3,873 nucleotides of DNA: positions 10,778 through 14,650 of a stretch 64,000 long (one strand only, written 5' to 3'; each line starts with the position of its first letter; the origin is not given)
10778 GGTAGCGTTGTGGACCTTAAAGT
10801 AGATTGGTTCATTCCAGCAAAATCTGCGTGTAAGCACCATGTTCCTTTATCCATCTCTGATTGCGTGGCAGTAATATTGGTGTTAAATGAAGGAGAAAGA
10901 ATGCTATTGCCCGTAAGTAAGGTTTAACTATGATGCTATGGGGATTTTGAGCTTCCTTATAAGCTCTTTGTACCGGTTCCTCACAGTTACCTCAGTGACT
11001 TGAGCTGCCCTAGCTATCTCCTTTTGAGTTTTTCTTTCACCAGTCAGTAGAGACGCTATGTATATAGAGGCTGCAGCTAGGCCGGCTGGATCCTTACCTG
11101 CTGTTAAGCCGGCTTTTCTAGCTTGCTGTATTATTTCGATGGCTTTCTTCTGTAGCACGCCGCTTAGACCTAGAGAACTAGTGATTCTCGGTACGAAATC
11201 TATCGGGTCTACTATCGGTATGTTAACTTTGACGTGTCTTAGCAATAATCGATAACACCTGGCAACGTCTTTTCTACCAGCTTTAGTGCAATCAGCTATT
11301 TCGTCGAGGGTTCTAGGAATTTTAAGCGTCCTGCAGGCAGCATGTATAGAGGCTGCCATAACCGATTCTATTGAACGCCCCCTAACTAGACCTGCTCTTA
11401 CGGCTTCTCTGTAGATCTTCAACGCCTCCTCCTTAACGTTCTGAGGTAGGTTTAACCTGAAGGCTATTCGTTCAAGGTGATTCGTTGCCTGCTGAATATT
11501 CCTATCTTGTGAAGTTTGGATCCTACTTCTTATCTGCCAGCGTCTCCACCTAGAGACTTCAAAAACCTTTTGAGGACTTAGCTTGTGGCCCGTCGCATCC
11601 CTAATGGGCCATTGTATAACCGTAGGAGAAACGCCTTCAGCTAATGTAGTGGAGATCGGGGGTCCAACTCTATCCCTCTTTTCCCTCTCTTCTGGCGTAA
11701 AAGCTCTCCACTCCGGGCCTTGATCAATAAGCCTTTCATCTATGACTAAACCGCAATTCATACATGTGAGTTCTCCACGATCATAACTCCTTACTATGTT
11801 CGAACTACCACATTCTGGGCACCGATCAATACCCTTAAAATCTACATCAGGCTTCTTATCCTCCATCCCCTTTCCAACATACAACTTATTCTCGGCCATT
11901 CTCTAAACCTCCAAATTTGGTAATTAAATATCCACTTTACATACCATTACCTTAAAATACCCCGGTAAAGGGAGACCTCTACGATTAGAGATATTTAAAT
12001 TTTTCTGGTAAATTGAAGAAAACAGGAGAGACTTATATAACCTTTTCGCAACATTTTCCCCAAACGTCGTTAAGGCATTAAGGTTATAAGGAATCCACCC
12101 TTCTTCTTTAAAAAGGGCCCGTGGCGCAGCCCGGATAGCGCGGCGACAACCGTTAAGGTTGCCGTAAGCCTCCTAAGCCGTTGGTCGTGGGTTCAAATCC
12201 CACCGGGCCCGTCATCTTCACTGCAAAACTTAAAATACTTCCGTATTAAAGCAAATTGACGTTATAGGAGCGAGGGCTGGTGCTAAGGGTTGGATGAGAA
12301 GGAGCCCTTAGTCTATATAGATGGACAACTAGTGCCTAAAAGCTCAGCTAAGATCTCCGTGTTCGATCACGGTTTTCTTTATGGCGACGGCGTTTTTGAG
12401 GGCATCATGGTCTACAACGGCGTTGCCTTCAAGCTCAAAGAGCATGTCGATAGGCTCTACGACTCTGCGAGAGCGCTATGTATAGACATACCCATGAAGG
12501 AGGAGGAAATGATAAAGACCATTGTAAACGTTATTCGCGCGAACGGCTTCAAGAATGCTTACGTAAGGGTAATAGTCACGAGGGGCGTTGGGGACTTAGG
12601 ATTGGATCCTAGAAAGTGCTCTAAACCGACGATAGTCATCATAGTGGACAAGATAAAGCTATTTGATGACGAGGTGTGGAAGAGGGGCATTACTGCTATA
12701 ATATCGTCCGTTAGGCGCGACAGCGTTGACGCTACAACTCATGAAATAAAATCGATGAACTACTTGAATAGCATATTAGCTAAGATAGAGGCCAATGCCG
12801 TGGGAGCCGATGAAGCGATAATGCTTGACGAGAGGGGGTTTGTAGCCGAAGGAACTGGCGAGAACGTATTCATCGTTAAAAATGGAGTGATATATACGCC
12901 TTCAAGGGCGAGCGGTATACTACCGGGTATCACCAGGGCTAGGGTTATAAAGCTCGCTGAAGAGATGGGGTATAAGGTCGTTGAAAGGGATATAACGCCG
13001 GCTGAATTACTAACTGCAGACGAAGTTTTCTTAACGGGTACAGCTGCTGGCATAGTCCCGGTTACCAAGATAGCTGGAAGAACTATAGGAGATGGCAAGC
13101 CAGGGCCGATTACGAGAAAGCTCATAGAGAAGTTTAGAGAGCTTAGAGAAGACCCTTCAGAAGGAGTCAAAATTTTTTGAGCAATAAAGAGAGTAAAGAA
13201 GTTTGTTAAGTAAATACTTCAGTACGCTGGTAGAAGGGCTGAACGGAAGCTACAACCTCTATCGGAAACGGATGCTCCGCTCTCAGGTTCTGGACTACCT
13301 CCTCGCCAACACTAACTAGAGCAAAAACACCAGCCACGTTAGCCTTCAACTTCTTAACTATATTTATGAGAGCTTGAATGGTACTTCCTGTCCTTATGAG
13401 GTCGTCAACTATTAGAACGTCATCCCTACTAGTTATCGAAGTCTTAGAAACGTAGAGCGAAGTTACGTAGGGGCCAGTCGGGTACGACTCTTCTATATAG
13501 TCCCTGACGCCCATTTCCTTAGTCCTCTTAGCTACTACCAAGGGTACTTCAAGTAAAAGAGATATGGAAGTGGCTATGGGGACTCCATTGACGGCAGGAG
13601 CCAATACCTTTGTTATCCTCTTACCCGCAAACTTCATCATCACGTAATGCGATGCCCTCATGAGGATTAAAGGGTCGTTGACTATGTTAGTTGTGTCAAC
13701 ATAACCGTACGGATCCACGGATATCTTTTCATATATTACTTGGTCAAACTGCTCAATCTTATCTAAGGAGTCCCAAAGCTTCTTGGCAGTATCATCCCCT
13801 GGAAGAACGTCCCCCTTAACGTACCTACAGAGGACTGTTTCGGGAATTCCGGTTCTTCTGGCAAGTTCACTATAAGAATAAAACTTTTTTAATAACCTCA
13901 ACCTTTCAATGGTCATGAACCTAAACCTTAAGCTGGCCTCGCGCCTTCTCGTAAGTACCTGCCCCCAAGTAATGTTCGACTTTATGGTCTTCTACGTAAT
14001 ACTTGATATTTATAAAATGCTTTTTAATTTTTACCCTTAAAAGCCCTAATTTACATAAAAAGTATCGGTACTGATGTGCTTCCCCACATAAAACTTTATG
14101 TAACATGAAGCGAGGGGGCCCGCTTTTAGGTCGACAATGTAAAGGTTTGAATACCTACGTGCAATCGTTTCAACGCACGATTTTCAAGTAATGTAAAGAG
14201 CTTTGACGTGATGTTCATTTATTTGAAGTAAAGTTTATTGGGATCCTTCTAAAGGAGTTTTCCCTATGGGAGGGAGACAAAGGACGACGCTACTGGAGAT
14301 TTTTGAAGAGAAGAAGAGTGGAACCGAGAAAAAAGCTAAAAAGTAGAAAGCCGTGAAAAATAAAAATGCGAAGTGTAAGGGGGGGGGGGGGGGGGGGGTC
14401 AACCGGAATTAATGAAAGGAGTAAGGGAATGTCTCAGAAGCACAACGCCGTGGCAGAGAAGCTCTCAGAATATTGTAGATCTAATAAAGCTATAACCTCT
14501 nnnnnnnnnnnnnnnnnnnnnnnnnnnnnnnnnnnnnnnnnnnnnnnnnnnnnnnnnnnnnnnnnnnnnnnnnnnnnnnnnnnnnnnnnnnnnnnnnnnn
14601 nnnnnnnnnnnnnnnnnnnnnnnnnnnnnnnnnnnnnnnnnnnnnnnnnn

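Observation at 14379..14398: G20 homopolymer immediately upstream of the pilus-locus regulator-like gene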

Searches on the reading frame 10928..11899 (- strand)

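Call 6: search_protein_families(library=pfam, proteins=[window:10928-11899:-], max_evalue=0.01)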
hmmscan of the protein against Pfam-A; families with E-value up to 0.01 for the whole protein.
window:10928-11899:- (323 aa): 4 families
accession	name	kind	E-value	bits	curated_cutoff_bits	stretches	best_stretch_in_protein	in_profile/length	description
PF00382.24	TFIIB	-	1.4e-44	150.5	23.6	2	228-315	4-91/92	Transcription factor TFIIB repeat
PF08271.17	Zn_Ribbon_TF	-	6.1e-20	70.9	29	1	26-67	2-43/43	TFIIB zinc-binding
PF04545.22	Sigma70_r4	-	5.3e-05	23.1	24.1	1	287-318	18-49/50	Sigma-70, region 4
PF02984.24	Cyclin_C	-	0.0085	16.5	22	0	180-223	46-90/119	Cyclin, C-terminal domain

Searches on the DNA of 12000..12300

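Call 72: search_rna_families(source=window, start=12000, end=12300, threshold=evalue, max_evalue=1)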
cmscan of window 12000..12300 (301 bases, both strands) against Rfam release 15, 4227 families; matches with E-value up to 1: 4.
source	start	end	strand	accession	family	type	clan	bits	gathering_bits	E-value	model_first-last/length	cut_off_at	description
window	12173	12211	-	RF04351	Plastid-psbl-rps4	Cis-reg;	-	22.1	68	0.019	1-53/53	no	Plastid-psbl-rps4 3UTR RNA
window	12211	12279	+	RF01414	Dicty_Class_I_RNA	Gene;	-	18.8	41.5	0.46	1-56/56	no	Class I RNA from Dictyostelium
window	12168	12210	-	RF04354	Plastid-ycf2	Cis-reg;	-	17.2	65.7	0.54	1-75/75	no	Plastid-ycf2 5UTR RNA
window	12186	12203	+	RF00023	tmRNA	Gene;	CL00001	12.3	47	0.0039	346-363/374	no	transfer-messenger RNA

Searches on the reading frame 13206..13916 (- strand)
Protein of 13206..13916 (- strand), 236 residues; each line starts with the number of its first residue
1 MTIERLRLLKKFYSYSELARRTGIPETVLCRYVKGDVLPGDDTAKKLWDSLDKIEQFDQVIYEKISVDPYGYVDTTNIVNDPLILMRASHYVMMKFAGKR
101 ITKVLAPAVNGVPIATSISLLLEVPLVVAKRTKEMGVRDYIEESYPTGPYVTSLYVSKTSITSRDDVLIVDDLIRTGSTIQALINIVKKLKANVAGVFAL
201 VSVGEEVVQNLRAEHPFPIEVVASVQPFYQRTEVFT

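Call 6: search_protein_families(library=pfam, proteins=[window:13206-13916:-], max_evalue=0.01)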
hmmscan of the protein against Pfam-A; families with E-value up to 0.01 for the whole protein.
window:13206-13916:- (236 aa): 5 families
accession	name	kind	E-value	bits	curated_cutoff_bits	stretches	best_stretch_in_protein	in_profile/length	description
PF00156.33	Pribosyltran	-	8.1e-12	45.2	26.3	1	93-205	23-128/158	Phosphoribosyl transferase domain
PF14681.12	UPRTase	-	0.0004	20.4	27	1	161-224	118-180/206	Uracil phosphoribosyltransferase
PF15609.12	PRTase_2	-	0.00079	19.4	28.8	1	156-225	111-185/188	Phosphoribosyl transferase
PF01381.28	HTH_3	-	0.0037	17.7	23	1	4-47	2-44/55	Helix-turn-helix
PF13443.12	HTH_26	-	0.0045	17.7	22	1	8-37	6-35/63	Cro/C1-type HTH DNA-binding domain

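Call 10: find_encoding_contigs(protein=window:13206-13916:-, flank=3000, max_places=10)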
Protein window:13206-13916:- (236 aa): 1 contig read that carries it; 1 place shown.
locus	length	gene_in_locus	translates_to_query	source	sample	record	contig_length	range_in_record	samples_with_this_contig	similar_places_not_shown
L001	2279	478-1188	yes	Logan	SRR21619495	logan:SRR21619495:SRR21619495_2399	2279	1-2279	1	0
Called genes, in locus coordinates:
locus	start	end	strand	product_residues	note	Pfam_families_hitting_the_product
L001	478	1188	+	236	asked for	PF00156:Pribosyltran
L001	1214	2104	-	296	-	PF01063:Aminotran_4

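Call 68: list_cluster_members(proteins=[window:13206-13916:-, window:14429-15415:+, window:15420-16280:-])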
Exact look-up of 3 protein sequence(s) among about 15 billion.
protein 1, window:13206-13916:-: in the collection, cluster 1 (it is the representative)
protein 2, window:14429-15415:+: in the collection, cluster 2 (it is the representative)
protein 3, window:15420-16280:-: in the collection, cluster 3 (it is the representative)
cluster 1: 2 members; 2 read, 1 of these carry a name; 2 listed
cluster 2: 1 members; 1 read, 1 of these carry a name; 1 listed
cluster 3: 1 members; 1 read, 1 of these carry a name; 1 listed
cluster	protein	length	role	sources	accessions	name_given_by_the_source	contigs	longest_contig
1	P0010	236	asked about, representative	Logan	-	-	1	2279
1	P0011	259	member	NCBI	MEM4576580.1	MAG: phosphoribosyltransferase family protein [Candidatus Nezhaarchaeales archaeon]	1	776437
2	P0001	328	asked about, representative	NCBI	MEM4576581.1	MAG: hypothetical protein QW701_03850 [Candidatus Nezhaarchaeales archaeon]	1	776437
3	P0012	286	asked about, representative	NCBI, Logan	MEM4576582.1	MAG: type II secretion system F family protein [Candidatus Nezhaarchaeales archaeon]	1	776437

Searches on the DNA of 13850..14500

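Call 51: search_rna_families(source=window, start=13850, end=14500, threshold=evalue, max_evalue=10)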
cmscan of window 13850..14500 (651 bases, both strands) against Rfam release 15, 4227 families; matches with E-value up to 10: 0.
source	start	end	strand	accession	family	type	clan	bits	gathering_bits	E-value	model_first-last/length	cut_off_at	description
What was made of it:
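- Tried and rejected: Rfam found nothing at E up to 10 in 13850-14500 (call 51).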

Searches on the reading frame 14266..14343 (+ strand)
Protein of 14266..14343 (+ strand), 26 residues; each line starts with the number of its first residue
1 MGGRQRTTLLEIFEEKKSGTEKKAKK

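Call 41: search_protein_families(library=pfam, proteins=[window:14266-14343:+], max_evalue=10)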
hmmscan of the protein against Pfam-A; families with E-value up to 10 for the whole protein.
seq(26 aa): 0 families

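Call 42: search_protein_families(library=ncbifam, proteins=[window:14266-14343:+], max_evalue=10)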
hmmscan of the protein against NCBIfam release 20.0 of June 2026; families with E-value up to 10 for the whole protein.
seq(26 aa): 0 families
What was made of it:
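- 14266..14346 (+): Conserved 26-codon ORF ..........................*, unannotated here. No Pfam or NCBIfam match (calls 41, 42).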
